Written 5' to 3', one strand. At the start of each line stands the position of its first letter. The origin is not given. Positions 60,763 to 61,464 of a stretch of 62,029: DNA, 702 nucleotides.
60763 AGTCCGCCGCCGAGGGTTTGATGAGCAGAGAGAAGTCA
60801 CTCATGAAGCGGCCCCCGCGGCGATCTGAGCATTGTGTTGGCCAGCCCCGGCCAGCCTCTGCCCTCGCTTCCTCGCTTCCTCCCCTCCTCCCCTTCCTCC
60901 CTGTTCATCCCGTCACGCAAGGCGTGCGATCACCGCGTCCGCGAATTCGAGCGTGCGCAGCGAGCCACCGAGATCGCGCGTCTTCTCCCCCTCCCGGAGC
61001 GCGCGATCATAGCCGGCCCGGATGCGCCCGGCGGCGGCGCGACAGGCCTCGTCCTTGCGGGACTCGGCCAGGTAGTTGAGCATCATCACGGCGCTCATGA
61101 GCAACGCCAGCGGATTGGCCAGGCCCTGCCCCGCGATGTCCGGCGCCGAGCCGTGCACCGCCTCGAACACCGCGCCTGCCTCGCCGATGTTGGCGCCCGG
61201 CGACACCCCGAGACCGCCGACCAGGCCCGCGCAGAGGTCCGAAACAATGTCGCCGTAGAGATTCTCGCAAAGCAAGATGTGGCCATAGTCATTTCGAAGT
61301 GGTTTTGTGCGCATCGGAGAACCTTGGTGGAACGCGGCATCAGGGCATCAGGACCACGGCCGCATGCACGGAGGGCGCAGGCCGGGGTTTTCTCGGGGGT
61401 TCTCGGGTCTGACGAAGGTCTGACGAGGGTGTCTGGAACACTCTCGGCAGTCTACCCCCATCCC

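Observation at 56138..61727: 5.4-kb insertion bracketed by a 160-bp direct duplication of a gene's 3' end (att-like structure, no integrase)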

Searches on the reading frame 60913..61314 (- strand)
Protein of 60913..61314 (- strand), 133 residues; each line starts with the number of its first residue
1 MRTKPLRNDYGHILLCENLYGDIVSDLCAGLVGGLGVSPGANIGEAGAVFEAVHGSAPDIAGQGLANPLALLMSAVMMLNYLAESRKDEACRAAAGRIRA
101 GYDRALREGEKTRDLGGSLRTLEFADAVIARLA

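Call 11: search_protein_families(library=pfam, proteins=[window:60913-61314:-], max_evalue=0.01)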
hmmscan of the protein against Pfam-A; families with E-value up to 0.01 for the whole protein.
window:60913-61314:- (133 aa): 1 family
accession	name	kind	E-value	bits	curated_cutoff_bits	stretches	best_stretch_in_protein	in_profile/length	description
PF00180.25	Iso_dh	-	1e-35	124.1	27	1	11-128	234-348/348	Isocitrate/isopropylmalate dehydrogenase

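Call 12: search_protein_families(library=ncbifam, proteins=[window:60913-61314:-], max_evalue=0.01)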
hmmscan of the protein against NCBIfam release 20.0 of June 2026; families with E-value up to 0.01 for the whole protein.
window:60913-61314:- (133 aa): 16 families
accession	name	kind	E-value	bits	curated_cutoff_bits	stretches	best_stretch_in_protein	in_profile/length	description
NF006529.0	PRK08997.1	equivalog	4.6e-42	144.1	510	1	12-132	221-335/335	isocitrate dehydrogenase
TIGR02088.1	LEU3_arch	subfamily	9.1e-38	130.3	409.8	1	13-129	215-324/324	isopropylmalate/isohomocitrate dehydrogenases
NF040626.1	AksF2_Meth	equivalog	4.5e-37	128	540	1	13-132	217-330/333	homoisocitrate dehydrogenase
NF040619.1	AksF_Meth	equivalog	5.2e-35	121.1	500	1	13-128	235-343/343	homoisocitrate dehydrogenase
NF006673.0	PRK09222.1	equivalog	1e-33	117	509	1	13-132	223-341/482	NADP-dependent isocitrate dehydrogenase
TIGR00175.1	mito_nad_idh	equivalog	1.7e-29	103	432.4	1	13-132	220-334/334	isocitrate dehydrogenase (NAD(+))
TIGR02924.1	ICDH_alpha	equivalog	7.4e-28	97.8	561.35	1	13-132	219-337/473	isocitrate dehydrogenase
TIGR02089.1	TTC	equivalog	5.1e-27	94.7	470.4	1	12-132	236-352/352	tartrate dehydrogenase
NF040855.1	iso_homocit_dh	equivalog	1.1e-26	93.9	680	1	8-130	203-317/345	isocitrate--homoisocitrate dehydrogenase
NF006048.0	PRK08194.1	equivalog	1.2e-25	90.4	501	1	13-132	234-349/352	tartrate dehydrogenase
TIGR00169.1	leuB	equivalog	3.4e-25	88.8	353.2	1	13-128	235-345/349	3-isopropylmalate dehydrogenase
TIGR00183.1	prok_nadp_idh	equivalog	6.6e-24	84.5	567.3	1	7-132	292-416/417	isocitrate dehydrogenase (NADP(+))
NF005610.0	PRK07362.1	equivalog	1.5e-23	83.2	585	1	9-117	351-452/474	NADP-dependent isocitrate dehydrogenase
NF002898.0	PRK03437.1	equivalog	5.4e-23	81.8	393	1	13-116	234-338/347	3-isopropylmalate dehydrogenase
NF005425.0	PRK07006.1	equivalog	8.4e-21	74.2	490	1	12-110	297-388/416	NADP-dependent isocitrate dehydrogenase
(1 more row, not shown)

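Call 47: find_homologous_proteins(query=window:60913-61314:-, max_evalue=1e-30)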
Query window:60913-61314:- (133 aa): 2553 proteins with E <= 1e-30 among 8000 candidates; the best 120 are listed.
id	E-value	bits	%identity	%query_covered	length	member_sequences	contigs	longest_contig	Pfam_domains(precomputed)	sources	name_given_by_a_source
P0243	6.4e-61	222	88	91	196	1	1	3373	PF00180.26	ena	-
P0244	2.0e-58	214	83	91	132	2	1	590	PF00180.26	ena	-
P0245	2.1e-58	214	84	90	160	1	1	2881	PF00180.26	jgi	jgi:isocitrate dehydrogenase (NAD+)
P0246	4.7e-54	200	77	96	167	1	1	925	PF00180.26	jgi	jgi:isocitrate dehydrogenase (NAD+)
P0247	9.4e-54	199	80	90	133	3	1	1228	PF00180.26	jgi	jgi:isocitrate dehydrogenase (NAD+)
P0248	1.0e-53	199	79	91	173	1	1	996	PF00180.26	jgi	jgi:isocitrate dehydrogenase (NAD+)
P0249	2.1e-53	198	76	96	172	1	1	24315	PF00180.26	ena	-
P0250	3.0e-53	198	76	97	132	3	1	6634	PF00180.26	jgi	jgi:isocitrate dehydrogenase (NAD+)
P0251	4.1e-53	197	79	91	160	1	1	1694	PF00180.26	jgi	-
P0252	6.8e-53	196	73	99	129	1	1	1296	PF00180.26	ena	-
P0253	7.1e-53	196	77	96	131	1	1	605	PF00180.26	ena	-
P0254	1.7e-52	195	77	90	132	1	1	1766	PF00180.26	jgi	jgi:isocitrate dehydrogenase (NAD+)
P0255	1.9e-52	195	77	96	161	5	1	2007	PF00180.26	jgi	jgi:isocitrate dehydrogenase (NAD+)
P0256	3.3e-52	194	75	90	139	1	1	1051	PF00180.26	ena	-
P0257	3.4e-52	194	76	91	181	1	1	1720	PF00180.26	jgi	jgi:isocitrate dehydrogenase (NAD+)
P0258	4.3e-52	194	75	96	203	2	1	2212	PF00180.26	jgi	jgi:isocitrate dehydrogenase (NAD+)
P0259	4.3e-52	194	75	96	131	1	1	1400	PF00180.26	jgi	jgi:isocitrate/isopropylmalate dehydrogenase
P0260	4.6e-52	194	77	90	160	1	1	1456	PF00180.26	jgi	jgi:isocitrate dehydrogenase (NAD+)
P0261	4.9e-52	194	75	97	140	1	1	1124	PF00180.26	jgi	jgi:isocitrate dehydrogenase (NAD+)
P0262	7.5e-52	193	77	90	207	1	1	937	PF00180.26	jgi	jgi:isocitrate dehydrogenase (NAD+)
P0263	1.0e-51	193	78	90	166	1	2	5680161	PF00180.26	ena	-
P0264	1.1e-51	192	74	97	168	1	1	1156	PF00180.26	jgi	jgi:isocitrate dehydrogenase (NAD+)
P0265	1.1e-51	192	74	91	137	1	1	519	PF00180.26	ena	-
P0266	1.2e-51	192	77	90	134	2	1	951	PF00180.26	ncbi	-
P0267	1.3e-51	192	79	90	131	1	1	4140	PF00180.26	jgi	jgi:isocitrate dehydrogenase (NAD+)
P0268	1.8e-51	192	76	90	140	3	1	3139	PF00180.26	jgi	-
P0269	2.1e-51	192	79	91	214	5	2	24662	PF00180.26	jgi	-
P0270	2.3e-51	191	71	96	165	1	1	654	PF00180.26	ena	-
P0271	2.3e-51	191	76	90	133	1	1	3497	PF00180.26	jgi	jgi:isocitrate dehydrogenase (NAD+)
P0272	3.3e-51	191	77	90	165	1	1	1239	PF00180.26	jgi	jgi:isocitrate dehydrogenase (NAD+)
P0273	3.4e-51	191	76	90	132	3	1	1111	PF00180.26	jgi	jgi:isocitrate dehydrogenase (NAD+)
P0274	3.5e-51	191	76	90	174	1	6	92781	PF00180.26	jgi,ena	jgi:isocitrate dehydrogenase (NAD+)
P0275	3.6e-51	191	78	85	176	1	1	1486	PF00180.26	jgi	jgi:isocitrate dehydrogenase (NAD+)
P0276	3.8e-51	191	71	100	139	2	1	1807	PF00180.26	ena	-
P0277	4.2e-51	191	77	90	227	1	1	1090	PF00180.26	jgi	jgi:isocitrate dehydrogenase (NAD+)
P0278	4.3e-51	191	77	90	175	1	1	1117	PF00180.26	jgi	jgi:isocitrate dehydrogenase (NAD+)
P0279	4.3e-51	191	72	97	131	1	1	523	PF00180.26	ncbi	-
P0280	4.4e-51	191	75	90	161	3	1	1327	PF00180.26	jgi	jgi:isocitrate dehydrogenase (NAD+)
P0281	4.6e-51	190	76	90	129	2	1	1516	PF00180.26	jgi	jgi:isocitrate dehydrogenase (NAD+)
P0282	4.8e-51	190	75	90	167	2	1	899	PF00180.26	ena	-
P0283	4.9e-51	190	76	90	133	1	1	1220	PF00180.26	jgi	jgi:isocitrate/isopropylmalate dehydrogenase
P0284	4.9e-51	190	76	90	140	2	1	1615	PF00180.26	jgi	jgi:isocitrate dehydrogenase (NAD+)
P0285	5.6e-51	190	76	90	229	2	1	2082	PF00180.26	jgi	jgi:isocitrate dehydrogenase (NAD+)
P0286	5.6e-51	190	76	90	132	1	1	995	PF00180.26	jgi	jgi:isocitrate/isopropylmalate dehydrogenase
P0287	8.1e-51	190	76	90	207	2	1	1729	PF00180.26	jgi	jgi:isocitrate dehydrogenase (NAD+)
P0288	8.7e-51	190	77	90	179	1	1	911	PF00180.26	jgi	jgi:isocitrate dehydrogenase (NAD+)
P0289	9.9e-51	189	77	90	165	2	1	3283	PF00180.26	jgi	jgi:isocitrate dehydrogenase (NAD+)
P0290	1.1e-50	189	75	91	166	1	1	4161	PF00180.26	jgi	jgi:isocitrate dehydrogenase (NAD+)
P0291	1.1e-50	189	77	91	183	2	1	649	PF00180.26,PF00873.26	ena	-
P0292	1.1e-50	189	78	90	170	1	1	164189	PF00180.26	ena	-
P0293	1.2e-50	189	74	91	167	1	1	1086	PF00180.26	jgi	jgi:isocitrate dehydrogenase (NAD+)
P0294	1.8e-50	189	76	90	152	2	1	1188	PF00180.26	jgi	jgi:isocitrate dehydrogenase (NAD+)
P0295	2.0e-50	188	77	90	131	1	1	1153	PF00180.26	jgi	jgi:isocitrate dehydrogenase (NAD+)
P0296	2.0e-50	188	76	90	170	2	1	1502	PF00180.26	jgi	jgi:isocitrate dehydrogenase (NAD+)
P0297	2.1e-50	188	76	90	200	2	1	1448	PF00180.26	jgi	jgi:isocitrate dehydrogenase (NAD+)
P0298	2.5e-50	188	77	91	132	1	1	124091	PF00180.26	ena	-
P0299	2.5e-50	188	75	96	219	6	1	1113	PF00180.26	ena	-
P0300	2.8e-50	188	76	90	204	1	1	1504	PF00180.26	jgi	jgi:isocitrate dehydrogenase (NAD+)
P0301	3.1e-50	188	73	90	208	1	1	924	PF00180.26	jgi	jgi:isocitrate dehydrogenase (NAD+)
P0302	3.1e-50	188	74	91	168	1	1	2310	PF00180.26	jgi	jgi:isocitrate dehydrogenase (NAD+)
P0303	3.2e-50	188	74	90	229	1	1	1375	PF00180.26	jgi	-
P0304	3.5e-50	188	70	99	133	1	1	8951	PF00180.26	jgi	jgi:isocitrate/isopropylmalate dehydrogenase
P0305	3.6e-50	188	74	90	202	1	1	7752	PF00180.26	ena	-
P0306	5.3e-50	187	74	90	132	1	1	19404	PF00180.26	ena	-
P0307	5.6e-50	187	77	90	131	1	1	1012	PF00180.26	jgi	jgi:isocitrate dehydrogenase (NAD+)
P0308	5.7e-50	187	76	90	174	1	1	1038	PF00180.26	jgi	jgi:isocitrate dehydrogenase (NAD+)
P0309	6.6e-50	187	73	90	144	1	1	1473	PF00180.26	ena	-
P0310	6.7e-50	187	73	96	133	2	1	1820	PF00180.26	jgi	jgi:isocitrate dehydrogenase (NAD+)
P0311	8.5e-50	186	74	90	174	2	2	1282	PF00180.26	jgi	jgi:isocitrate dehydrogenase (NAD+)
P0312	9.3e-50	186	72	90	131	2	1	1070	PF00180.26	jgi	-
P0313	9.8e-50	186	73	90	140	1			PF00180.26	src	-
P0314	1.0e-49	186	72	96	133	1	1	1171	PF00180.26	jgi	jgi:isocitrate/isopropylmalate dehydrogenase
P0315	1.0e-49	186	78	87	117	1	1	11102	PF00180.26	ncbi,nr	ncbi:MAG: NAD-dependent isocitrate dehydrogenase, partial [Gemmatimonadetes bacterium]|nr:NAD-depend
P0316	1.1e-49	186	74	90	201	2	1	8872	PF00180.26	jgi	-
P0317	1.1e-49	186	74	90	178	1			PF00180.26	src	-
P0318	1.2e-49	186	78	90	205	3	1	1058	PF00180.26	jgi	jgi:isocitrate dehydrogenase (NAD+)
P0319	1.2e-49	186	74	90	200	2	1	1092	PF00180.26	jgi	jgi:isocitrate dehydrogenase (NAD+)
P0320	1.4e-49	186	73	90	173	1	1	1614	PF00180.26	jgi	-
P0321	1.6e-49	185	73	96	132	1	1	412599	PF00180.26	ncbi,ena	-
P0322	1.7e-49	185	77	90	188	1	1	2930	PF00180.26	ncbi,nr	ncbi:MAG: isocitrate/isopropylmalate family dehydrogenase, partial [Gammaproteobacteria bacterium]|n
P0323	1.7e-49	185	70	96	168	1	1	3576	PF00180.26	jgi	jgi:isocitrate dehydrogenase (NAD+)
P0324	2.0e-49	185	73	96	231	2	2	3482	PF00180.26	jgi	jgi:isocitrate dehydrogenase (NAD+)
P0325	2.0e-49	185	74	91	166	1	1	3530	PF00180.26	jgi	jgi:isocitrate dehydrogenase (NAD+)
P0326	2.2e-49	185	75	90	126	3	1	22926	PF00180.26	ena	-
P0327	2.3e-49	185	73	96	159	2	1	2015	PF00180.26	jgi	jgi:isocitrate dehydrogenase (NAD+)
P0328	2.6e-49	185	73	90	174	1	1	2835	PF00180.26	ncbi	-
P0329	3.1e-49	185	73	90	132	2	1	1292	PF00180.26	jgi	jgi:isocitrate dehydrogenase (NAD+)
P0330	3.1e-49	185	74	89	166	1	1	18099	PF00180.26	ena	-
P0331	3.3e-49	184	74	90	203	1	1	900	PF00180.26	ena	-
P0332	3.5e-49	184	76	90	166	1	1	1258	PF00180.26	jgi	jgi:isocitrate dehydrogenase (NAD+)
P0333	3.6e-49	184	72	90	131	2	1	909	PF00180.26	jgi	jgi:isocitrate dehydrogenase (NAD+)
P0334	3.8e-49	184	75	97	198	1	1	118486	PF00180.26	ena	-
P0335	3.9e-49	184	72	96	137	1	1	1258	PF00180.26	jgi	jgi:isocitrate dehydrogenase (NAD+)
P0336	4.1e-49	184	72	97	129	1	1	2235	PF00180.26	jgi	jgi:isocitrate dehydrogenase (NAD+)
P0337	4.3e-49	184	73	90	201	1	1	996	PF00180.26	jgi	jgi:isocitrate dehydrogenase (NAD+)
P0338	4.3e-49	184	71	100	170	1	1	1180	PF00180.26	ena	-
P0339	4.4e-49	184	73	90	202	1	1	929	PF00180.26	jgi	jgi:isocitrate dehydrogenase (NAD+)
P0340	4.5e-49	184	73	90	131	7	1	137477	PF00180.26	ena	-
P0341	4.7e-49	184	74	90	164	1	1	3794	PF00180.26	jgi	jgi:isocitrate dehydrogenase (NAD+)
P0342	5.0e-49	184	74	90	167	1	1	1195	PF00180.26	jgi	-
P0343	5.0e-49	184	71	97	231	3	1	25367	PF00180.26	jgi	jgi:isocitrate dehydrogenase (NAD+)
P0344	5.4e-49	184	77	91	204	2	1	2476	PF00180.26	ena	-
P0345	5.5e-49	184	74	90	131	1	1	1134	PF00180.26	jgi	jgi:isocitrate dehydrogenase (NAD+)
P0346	5.6e-49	184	73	90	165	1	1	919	PF00180.26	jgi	jgi:isocitrate dehydrogenase (NAD+)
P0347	6.0e-49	184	73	90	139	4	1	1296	PF00180.26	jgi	jgi:isocitrate dehydrogenase (NAD+)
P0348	6.0e-49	184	70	97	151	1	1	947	PF00180.26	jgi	jgi:isocitrate dehydrogenase (NAD+)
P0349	6.1e-49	184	74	92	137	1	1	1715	PF00180.26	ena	-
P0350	6.2e-49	184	72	97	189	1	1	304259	PF00180.26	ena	-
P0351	6.3e-49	184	72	91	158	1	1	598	PF00180.26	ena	-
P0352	6.3e-49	184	68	99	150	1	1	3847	PF00180.26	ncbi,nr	ncbi:MAG: isocitrate/isopropylmalate family dehydrogenase, partial [Limnohabitans sp.]|nr:isocitrate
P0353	6.4e-49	184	73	96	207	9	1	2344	PF00180.26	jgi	jgi:isocitrate dehydrogenase (NAD+)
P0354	6.7e-49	183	69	96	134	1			PF00180.26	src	-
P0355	7.3e-49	183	74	90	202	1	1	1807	PF00180.26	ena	-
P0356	7.4e-49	183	71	93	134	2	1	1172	PF00180.26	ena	-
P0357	8.4e-49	183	74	90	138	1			PF00180.26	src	-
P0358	8.6e-49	183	73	90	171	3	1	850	PF00180.26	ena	-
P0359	9.2e-49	183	73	89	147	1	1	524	PF00180.26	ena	-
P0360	9.2e-49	183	73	90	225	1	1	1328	PF00180.26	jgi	jgi:isocitrate dehydrogenase (NAD+)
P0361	9.9e-49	183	73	91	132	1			PF00180.26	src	-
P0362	1.0e-48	183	74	90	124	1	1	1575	PF00180.26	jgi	jgi:isocitrate/isopropylmalate dehydrogenase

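Call 73: find_encoding_contigs(protein=P0243, flank=10000)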
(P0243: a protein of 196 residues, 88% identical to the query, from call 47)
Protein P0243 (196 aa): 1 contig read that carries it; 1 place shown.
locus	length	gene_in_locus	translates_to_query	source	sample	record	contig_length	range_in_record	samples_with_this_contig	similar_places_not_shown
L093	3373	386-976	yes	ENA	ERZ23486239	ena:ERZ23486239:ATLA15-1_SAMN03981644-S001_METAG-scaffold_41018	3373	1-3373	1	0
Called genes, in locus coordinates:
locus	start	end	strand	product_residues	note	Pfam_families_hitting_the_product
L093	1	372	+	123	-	?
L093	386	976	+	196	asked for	PF00180:Iso_dh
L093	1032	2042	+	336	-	PF16884:ADH_N_2, PF00107:ADH_zinc_N, PF13602:ADH_zinc_N_2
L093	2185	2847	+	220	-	-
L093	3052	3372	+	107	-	?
